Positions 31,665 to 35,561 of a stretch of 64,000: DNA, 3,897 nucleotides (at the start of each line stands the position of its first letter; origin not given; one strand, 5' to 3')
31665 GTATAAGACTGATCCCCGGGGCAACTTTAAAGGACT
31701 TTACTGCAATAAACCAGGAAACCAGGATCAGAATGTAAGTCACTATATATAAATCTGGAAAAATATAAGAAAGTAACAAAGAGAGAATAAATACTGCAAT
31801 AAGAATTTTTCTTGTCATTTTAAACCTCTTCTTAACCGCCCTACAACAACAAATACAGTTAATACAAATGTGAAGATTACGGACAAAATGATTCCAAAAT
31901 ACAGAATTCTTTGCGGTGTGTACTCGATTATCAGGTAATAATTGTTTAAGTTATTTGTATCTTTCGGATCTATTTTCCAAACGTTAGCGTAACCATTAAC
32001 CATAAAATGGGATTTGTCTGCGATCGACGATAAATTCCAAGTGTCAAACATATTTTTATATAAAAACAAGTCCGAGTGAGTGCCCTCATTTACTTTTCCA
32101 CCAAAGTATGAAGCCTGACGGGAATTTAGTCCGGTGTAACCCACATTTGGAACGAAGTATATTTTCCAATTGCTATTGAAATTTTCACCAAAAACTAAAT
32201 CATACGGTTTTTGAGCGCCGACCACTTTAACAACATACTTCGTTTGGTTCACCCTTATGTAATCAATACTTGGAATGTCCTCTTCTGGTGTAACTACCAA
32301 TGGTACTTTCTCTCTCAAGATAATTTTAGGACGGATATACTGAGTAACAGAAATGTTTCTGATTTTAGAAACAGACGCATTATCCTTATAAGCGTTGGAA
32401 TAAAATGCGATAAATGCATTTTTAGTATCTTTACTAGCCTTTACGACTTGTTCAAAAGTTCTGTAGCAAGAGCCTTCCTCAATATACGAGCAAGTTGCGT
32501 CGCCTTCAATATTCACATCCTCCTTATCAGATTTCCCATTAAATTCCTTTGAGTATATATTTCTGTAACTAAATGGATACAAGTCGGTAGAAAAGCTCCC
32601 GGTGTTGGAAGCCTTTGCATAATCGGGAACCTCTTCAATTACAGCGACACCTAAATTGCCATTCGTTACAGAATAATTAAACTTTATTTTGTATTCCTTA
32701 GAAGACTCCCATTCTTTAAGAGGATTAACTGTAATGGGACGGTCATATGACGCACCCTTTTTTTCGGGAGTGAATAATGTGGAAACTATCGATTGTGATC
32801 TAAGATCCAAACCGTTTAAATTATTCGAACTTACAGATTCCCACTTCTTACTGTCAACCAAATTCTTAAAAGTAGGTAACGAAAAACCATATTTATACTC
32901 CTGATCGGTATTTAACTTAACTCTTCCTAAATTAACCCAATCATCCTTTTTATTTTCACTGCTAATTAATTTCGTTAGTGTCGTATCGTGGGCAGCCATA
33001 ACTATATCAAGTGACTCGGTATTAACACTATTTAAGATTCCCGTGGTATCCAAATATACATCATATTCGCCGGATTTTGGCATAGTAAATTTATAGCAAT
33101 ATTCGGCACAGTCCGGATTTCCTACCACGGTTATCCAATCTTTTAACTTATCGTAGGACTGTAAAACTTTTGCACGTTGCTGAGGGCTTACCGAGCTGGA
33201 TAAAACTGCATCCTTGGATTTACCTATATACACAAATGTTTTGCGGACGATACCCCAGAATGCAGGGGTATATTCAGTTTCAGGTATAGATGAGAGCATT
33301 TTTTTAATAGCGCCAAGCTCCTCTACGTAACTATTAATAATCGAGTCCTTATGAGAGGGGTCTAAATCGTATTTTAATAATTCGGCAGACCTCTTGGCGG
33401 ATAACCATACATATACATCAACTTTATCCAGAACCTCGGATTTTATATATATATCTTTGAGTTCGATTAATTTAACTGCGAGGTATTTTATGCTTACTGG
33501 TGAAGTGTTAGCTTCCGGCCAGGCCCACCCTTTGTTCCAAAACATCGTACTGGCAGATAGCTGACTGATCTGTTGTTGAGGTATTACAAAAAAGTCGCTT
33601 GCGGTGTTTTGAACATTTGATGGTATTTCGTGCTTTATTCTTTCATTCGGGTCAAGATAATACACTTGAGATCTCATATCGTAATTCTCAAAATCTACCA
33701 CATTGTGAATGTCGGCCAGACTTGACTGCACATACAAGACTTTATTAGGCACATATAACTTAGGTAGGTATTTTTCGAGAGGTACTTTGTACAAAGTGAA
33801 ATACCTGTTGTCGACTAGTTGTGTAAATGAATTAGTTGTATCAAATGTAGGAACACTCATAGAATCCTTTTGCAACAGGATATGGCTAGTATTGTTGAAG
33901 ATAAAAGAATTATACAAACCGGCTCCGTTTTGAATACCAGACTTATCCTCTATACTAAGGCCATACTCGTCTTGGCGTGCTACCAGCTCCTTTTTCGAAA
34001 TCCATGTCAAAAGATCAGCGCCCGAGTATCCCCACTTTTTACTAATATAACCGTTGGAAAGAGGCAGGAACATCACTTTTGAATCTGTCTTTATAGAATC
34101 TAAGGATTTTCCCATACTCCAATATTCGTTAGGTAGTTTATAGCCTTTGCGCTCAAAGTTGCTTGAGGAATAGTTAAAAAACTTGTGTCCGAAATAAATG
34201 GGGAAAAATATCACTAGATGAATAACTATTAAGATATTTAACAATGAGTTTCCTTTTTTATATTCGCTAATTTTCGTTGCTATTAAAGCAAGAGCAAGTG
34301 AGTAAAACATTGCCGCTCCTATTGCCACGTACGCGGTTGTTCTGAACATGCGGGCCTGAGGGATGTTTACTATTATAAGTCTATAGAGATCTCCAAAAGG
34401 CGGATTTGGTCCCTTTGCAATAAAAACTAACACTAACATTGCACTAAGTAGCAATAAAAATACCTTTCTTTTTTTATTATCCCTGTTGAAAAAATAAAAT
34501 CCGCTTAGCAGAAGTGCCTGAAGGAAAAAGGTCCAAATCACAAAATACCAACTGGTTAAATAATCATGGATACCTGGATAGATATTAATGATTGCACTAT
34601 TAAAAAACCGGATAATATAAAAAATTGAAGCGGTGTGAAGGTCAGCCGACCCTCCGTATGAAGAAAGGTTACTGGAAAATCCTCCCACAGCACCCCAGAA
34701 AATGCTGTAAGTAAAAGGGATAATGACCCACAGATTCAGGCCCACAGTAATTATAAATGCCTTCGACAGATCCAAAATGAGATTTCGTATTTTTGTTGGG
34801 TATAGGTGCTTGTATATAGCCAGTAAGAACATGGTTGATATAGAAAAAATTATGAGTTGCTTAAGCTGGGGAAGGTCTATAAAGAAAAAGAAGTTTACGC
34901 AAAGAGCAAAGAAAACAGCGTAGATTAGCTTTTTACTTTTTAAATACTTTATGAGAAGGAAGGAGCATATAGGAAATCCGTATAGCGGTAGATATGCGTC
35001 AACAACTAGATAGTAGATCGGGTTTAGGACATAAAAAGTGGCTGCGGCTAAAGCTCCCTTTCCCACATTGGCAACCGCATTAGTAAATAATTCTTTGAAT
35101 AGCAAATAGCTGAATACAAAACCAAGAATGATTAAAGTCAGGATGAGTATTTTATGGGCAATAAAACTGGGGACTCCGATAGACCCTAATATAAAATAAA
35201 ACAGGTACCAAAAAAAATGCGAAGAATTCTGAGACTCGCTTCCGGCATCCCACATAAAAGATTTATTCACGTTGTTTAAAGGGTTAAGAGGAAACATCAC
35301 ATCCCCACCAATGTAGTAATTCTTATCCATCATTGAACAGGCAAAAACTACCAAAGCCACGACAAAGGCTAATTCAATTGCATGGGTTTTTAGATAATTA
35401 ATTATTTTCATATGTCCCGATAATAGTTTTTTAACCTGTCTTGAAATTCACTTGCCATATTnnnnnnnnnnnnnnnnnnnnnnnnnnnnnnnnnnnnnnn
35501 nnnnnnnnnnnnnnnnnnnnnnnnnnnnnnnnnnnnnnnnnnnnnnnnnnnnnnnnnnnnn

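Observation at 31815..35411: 1198-aa AftD-like giant protein: polytopic N-terminal domain, ~700-aa extracytoplasmic domain and a C-terminal TM anchor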

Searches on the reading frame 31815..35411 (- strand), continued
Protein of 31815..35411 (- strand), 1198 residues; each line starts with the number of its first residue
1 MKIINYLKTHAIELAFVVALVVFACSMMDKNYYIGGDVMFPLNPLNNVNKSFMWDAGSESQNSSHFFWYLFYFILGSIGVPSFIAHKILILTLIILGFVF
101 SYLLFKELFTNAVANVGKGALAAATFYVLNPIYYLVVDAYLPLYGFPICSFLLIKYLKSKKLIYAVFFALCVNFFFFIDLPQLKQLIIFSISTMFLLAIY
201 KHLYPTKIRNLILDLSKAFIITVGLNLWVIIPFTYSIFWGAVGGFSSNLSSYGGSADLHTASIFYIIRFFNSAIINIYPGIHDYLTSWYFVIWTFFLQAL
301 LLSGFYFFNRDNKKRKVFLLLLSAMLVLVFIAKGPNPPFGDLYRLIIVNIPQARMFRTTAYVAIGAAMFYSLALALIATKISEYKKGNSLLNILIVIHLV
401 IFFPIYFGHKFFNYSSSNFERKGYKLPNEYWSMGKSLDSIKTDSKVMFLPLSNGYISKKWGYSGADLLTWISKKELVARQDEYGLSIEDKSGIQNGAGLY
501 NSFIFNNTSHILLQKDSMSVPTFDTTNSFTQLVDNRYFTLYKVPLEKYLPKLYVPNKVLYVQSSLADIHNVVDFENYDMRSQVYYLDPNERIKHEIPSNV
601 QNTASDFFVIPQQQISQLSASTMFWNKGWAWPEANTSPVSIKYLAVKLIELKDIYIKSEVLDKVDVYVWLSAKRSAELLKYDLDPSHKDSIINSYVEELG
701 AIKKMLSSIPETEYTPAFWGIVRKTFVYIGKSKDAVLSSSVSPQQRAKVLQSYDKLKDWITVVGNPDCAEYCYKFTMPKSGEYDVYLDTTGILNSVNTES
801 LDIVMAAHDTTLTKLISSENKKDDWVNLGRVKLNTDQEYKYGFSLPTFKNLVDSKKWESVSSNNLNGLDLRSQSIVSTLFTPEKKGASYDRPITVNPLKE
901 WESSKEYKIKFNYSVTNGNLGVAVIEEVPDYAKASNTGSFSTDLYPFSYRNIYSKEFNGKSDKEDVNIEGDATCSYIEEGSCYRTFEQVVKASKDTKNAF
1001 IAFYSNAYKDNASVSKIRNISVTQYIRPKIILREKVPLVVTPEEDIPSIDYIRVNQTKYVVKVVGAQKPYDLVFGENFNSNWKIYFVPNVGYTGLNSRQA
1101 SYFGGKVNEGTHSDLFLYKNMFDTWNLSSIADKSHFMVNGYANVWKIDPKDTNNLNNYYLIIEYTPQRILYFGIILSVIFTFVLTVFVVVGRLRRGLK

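Call 62: find_encoding_contigs(protein=P0013, flank=5000, max_places=1)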
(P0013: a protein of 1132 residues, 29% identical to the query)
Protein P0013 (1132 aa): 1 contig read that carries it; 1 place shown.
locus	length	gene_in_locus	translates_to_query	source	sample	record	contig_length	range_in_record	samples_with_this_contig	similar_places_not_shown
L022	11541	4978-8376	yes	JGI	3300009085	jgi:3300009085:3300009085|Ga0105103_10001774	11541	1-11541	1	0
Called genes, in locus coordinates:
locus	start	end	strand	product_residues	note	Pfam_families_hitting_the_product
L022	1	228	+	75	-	?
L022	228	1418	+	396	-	PF00534:Glycos_transf_1, PF13692:Glyco_trans_1_4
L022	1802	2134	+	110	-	-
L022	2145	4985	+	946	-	-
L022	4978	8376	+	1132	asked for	-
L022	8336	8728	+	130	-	-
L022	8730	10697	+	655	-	-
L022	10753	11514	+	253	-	PF13489:Methyltransf_23, PF01209:Ubie_methyltran (weak), PF07021:MetW, PF13847:Methyltransf_31, PF08241:Methyltransf_11, PF08242:Methyltransf_12, PF13649:Methyltransf_25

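Call 63: find_encoding_contigs(protein=P0014, flank=5000, max_places=1)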
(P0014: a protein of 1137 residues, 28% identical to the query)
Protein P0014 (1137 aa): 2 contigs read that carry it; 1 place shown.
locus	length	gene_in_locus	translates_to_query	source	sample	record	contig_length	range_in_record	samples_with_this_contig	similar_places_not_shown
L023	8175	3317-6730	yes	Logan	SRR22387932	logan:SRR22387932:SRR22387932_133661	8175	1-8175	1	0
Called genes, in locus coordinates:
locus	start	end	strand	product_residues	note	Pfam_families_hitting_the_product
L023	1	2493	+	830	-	?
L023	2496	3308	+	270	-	PF02353:CMAS (weak), PF08123:DOT1 (weak), PF13489:Methyltransf_23, PF13679:Methyltransf_32 (weak), PF08241:Methyltransf_11, PF08242:Methyltransf_12 (weak), PF13649:Methyltransf_25, PF13847:Methyltransf_31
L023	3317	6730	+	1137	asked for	-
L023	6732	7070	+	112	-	-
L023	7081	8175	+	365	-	?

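Call 78: search_protein_families(library=pfam, proteins=[P0028, P0031, P0029, P0027, P0141, P0041, P0062, P0127], max_evalue=0.01)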
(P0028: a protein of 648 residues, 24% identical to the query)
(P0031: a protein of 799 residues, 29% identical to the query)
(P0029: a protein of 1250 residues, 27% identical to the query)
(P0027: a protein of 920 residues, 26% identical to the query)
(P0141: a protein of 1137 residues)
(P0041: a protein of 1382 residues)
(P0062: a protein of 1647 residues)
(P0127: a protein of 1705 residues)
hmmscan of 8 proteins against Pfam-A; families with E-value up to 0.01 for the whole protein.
P0028 (648 aa): 1 family
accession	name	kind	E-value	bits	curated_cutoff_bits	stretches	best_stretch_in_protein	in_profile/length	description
PF11847.13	GT-C_AftD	-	2.1e-10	39.7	26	1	81-551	64-543/661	Alpha-(1->3)-arabinofuranosyltransferase, N-terminal GT-C domain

P0031 (799 aa): 2 families
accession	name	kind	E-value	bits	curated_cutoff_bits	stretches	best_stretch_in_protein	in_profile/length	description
PF11847.13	GT-C_AftD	-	7.4e-75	252.6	26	1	10-663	3-635/661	Alpha-(1->3)-arabinofuranosyltransferase, N-terminal GT-C domain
PF20176.3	DUF6541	-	1.4e-05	24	29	1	92-522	192-594/646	Family of unknown function (DUF6541)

P0029 (1250 aa): 0 families

P0027 (920 aa): 0 families

P0141 (1137 aa): 1 family
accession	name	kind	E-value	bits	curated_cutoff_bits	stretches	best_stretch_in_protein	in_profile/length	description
PF11847.13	GT-C_AftD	-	2.8e-24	85.5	26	1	46-587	25-543/661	Alpha-(1->3)-arabinofuranosyltransferase, N-terminal GT-C domain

P0041 (1382 aa): 0 families

P0062 (1647 aa): 1 family
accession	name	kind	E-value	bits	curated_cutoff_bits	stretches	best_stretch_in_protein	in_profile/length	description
PF11847.13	GT-C_AftD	-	2.8e-06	26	26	1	72-496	59-476/661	Alpha-(1->3)-arabinofuranosyltransferase, N-terminal GT-C domain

P0127 (1705 aa): 1 family
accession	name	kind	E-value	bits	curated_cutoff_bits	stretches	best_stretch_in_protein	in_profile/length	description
PF11847.13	GT-C_AftD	-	5e-24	84.7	26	3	37-328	263-540/661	Alpha-(1->3)-arabinofuranosyltransferase, N-terminal GT-C domain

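Call 85: list_cluster_members(proteins=[P0141, P0031, P0012, P0005, P0007, P0017, P0021, P0029])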
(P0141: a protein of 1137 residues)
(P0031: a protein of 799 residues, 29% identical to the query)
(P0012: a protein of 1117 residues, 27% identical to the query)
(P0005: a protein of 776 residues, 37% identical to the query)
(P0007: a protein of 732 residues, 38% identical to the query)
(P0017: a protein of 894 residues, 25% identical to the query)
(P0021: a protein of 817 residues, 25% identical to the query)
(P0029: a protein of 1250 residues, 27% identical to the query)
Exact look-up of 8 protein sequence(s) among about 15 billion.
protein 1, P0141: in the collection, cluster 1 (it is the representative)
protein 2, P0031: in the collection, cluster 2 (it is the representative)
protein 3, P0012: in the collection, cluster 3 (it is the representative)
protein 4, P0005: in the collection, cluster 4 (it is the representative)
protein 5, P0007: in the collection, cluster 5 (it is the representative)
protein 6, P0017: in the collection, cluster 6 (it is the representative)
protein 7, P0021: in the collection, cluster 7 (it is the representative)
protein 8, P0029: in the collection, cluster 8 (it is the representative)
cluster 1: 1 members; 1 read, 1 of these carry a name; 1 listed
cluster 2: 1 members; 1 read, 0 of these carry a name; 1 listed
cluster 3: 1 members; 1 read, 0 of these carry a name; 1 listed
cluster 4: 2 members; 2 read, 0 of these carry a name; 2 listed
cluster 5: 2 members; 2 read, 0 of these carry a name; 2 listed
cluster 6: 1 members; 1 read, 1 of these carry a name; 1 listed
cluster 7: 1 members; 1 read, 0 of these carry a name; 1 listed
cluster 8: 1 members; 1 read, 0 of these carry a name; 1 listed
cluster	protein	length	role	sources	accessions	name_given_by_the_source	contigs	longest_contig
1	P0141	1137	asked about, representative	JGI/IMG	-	hypothetical protein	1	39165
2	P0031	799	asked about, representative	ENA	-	-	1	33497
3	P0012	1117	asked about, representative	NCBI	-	-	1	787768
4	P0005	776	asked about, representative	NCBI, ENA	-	-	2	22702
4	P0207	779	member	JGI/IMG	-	-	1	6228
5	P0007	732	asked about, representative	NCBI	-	-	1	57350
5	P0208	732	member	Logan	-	-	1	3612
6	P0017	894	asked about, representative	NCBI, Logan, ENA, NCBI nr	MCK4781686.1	hypothetical protein KAS79_02030 [Candidatus Parcubacteria bacterium] | hypothetical protein [Candidatus Parcubacteria bacterium]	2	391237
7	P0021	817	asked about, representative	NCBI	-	-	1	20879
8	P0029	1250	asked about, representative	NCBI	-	-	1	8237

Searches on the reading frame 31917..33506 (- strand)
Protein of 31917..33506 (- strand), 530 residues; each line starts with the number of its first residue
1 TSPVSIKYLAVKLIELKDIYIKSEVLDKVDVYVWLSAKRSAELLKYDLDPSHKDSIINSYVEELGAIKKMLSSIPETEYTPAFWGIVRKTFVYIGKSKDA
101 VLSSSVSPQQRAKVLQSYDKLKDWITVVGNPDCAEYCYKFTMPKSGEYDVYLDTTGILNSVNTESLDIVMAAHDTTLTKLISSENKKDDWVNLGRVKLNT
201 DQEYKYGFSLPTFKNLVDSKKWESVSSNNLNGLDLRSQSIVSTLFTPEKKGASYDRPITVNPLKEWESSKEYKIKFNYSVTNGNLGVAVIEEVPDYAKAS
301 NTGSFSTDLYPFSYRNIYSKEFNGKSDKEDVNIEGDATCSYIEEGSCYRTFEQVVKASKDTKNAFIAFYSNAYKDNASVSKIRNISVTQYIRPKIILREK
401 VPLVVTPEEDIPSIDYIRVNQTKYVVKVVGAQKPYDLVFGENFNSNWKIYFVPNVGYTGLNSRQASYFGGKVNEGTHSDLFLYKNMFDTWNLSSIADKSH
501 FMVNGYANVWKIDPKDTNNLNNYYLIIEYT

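Call 55: predict_structure(alignment_id=A3)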
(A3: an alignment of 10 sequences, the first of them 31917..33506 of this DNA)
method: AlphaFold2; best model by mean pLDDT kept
length: 530 residues; sequences in the alignment: 10
mean_pLDDT: 72.0   pTM: 0.50
mean pLDDT of the five models: 72.0, 71.8, 71.8, 69.3, 69.1
residues with pLDDT >= 90: 41; 70-90: 310; 50-70: 91; < 50: 88
segments of 3 or more residues with pLDDT < 50: 129-132, 223-229, 238-255, 304-310, 327-335, 403-407, 455-491
pLDDT, mean of each block of 10 residues (from residue 1): 84 87 88 90 88 92 93 78 77 78 83 88 64 57 82 77 61 65 64 83 71 80 52 58 35 48 86 89 85 69 49 80 61 58 81 86 86 66 87 79 52 76 81 86 81 54 36 30 35 63 78 78 82
secondary structure, 60 per line:
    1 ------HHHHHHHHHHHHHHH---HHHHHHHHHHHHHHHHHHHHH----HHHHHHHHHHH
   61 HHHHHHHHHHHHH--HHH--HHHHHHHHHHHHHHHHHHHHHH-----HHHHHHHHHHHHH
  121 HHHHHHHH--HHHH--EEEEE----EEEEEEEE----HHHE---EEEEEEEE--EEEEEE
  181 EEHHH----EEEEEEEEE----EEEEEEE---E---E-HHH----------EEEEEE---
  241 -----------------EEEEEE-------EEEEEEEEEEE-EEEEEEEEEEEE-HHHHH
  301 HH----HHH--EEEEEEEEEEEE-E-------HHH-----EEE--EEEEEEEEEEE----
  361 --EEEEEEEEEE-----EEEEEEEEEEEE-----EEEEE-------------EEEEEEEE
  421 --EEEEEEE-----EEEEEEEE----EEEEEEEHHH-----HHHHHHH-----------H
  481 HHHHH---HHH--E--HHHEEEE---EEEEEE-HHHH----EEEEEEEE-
elements in order: H7-21 H25-45 H50-73 H81-102 H108-128 H131-134 E137-141 E146-153 E165-172 E175-182 E190-198 E203-209 E232-237 E258-263 E271-281 E283-294 H296-302 E312-323 E341-343 E346-356 E363-372 E378-389 E395-399 E413-420 E423-429 E435-442 E447-453 H462-468 H480-485 E500-503 E507-512 H514-517 E522-529

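Call 57: fold_search(model_id=the predicted structure, library=pdb)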
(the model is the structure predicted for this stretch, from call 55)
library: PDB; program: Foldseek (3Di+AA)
matches with E <= 10: 1058; with E <= 0.001: 20
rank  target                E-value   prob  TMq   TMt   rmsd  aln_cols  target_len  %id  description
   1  6tfk_A                5.1e-07  1.00  0.23  0.20  18.3       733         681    8  Vip3Aa toxin structure (released 2020-08-12)
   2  2zxq                  7.5e-06  1.00  0.18  0.09  26.3       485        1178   10  Crystal structure of endo-alpha-N-acetylgalactosaminidase from Bifidobacterium longum (EngBF) (released 2009-06-16)
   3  6sh9_B                9.3e-06  1.00  0.19  0.08  26.6       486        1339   10  EngBF DARPin Fusion 4b D12 (released 2019-11-06)
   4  8a1a_A                3.4e-05  0.99  0.19  0.08  25.6       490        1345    9  Structure of a leucinostatin derivative determined by host lattice display : L1F11V1 construct (released 2022-12-07)
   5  6qfo                  3.6e-05  0.99  0.19  0.08  25.2       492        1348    8  EngBF DARPin Fusion 9b 3G124 (released 2019-11-06)
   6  6vls_A                4.2e-05  0.90  0.18  0.12  18.6       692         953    9  Structure of C-terminal fragment of Vip3A toxin (released 2020-07-22)
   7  6owk                  7.6e-05  0.97  0.18  0.17  21.6       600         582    8  Crystal structure of a Bacillus thuringiensis Cry1B.867 tryptic core variant (released 2019-06-19)
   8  8zj4_A                8.0e-05  0.97  0.17  0.15  28.6       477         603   10  trypsinogen-EP-N619A (released 2025-05-21)
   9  6qev_B                9.9e-05  0.98  0.18  0.08  26.1       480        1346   11  EngBF DARPin Fusion 4b B6 (released 2019-11-06)
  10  6qfk_A                1.0e-04  0.98  0.18  0.08  26.2       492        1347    9  EngBF DARPin Fusion 4b G10 (released 2019-11-06)
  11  8a19_A                1.5e-04  0.98  0.19  0.08  26.0       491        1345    9  Structure of a leucinostatin derivative determined by host lattice display : L1E4V1 construct (released 2022-12-07)
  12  6vls_C                1.5e-04  0.84  0.19  0.12  18.4       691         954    9  Structure of C-terminal fragment of Vip3A toxin (released 2020-07-22)
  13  4w8j                  1.7e-04  0.85  0.16  0.09  34.1       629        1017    8  Structure of the full-length insecticidal protein Cry1Ac reveals intriguing details of toxin packaging into in vivo form (released 2014-09-17)
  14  8hhe_A                2.2e-04  0.96  0.19  0.16  20.6       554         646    8  Crystal structure of Cry5B from Bacillus thuringiensis at 4.5 A resolution (released 2022-12-07)
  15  1dlc                  2.2e-04  0.92  0.18  0.16  23.1       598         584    8  CRYSTAL STRUCTURE OF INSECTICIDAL DELTA-ENDOTOXIN FROM BACILLUS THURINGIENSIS AT 2.5 ANGSTROMS RESOLUTION (released 1994-09-30)
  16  3k4z_A                2.3e-04  1.00  0.16  0.28  18.5       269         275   10  Crystal Structure of the Cellulosomal CBM4 from Clostridium thermocellum Cellulase CbhA (released 2010-07-28)
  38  2zey_B                8.1e-03  1.00  0.16  0.50   3.8       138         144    9  Family 16 carbohydrate binding module (released 2008-03-04)
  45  8xmz_A                1.1e-02  1.00  0.15  0.53   4.8       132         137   11  Crystal structure of a novel porphyran-binding carbohydrate binding module (released 2024-01-17)
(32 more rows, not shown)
